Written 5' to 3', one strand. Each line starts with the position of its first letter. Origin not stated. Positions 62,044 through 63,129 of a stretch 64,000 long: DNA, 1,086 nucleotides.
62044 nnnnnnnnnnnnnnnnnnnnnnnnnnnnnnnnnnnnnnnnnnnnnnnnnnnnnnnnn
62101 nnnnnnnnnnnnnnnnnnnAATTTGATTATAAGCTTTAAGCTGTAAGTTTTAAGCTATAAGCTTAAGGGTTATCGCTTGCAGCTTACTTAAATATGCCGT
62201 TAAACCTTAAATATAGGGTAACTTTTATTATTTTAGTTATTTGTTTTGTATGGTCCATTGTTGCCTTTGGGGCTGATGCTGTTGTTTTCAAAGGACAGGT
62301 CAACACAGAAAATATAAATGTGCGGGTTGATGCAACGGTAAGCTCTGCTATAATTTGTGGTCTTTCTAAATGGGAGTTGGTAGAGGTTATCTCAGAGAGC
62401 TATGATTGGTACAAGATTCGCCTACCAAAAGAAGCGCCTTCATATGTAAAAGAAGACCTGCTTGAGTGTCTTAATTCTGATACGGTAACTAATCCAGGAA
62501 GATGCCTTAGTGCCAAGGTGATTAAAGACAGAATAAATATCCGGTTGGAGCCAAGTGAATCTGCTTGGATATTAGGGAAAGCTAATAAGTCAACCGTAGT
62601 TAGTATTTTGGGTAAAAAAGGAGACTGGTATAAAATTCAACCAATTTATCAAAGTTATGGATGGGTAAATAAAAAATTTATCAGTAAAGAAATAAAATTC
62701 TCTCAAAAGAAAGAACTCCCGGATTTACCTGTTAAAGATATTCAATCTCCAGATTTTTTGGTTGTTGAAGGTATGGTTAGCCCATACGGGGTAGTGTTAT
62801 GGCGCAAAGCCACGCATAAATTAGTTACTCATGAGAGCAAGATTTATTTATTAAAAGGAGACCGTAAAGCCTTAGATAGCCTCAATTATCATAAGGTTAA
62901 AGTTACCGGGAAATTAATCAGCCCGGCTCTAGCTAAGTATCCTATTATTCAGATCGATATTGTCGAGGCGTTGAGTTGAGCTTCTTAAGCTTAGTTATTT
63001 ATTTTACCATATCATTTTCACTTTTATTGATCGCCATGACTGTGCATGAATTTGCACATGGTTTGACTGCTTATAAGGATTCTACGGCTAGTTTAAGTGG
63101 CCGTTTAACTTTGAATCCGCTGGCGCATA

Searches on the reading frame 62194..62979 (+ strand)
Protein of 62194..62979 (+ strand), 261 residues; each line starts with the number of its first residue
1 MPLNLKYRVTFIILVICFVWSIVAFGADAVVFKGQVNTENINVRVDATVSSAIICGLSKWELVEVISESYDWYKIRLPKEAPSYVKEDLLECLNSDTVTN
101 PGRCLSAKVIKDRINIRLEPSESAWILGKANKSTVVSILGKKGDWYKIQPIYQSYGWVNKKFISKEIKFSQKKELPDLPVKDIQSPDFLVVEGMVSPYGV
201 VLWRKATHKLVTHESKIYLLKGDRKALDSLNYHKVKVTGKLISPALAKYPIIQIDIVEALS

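Call 4: search_protein_families(library=pfam, proteins=[window:62194-62979:+], max_evalue=0.01)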
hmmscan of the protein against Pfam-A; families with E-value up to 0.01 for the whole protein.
window:62194-62979:+ (261 aa): 2 families
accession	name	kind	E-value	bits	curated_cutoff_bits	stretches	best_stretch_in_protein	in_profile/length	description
PF08239.17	SH3_3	-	1.7e-18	67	27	2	113-164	2-54/54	Bacterial SH3 domain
PF06347.19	SH3_4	-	3.1e-10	40.1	24.1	1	111-164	2-55/56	Bacterial SH3 domain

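Call 5: search_protein_families(library=ncbifam, proteins=[window:62194-62979:+], max_evalue=0.01)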
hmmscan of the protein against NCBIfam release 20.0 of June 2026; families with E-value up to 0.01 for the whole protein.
window:62194-62979:+ (261 aa): 4 families
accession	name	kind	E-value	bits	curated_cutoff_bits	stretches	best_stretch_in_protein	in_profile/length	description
NF040678.1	EntFM_CwpFM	equivalog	1.4e-11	44.1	720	1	33-166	61-192/430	enterotoxin EntFM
TIGR03900.1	prc_long_Delta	hypoth_equivalog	5.2e-08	31.3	660.95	1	106-164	792-850/973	MXAN_5808 family serine peptidase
TIGR04211.1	SH3_and_anchor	equivalog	2e-06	27.5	65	1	114-171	8-66/198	TIGR04211 family SH3 domain-containing protein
NF040675.1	wall_bind_EntD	exception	0.0071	15.6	590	0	33-174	25-152/310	cell wall-binding protein EntD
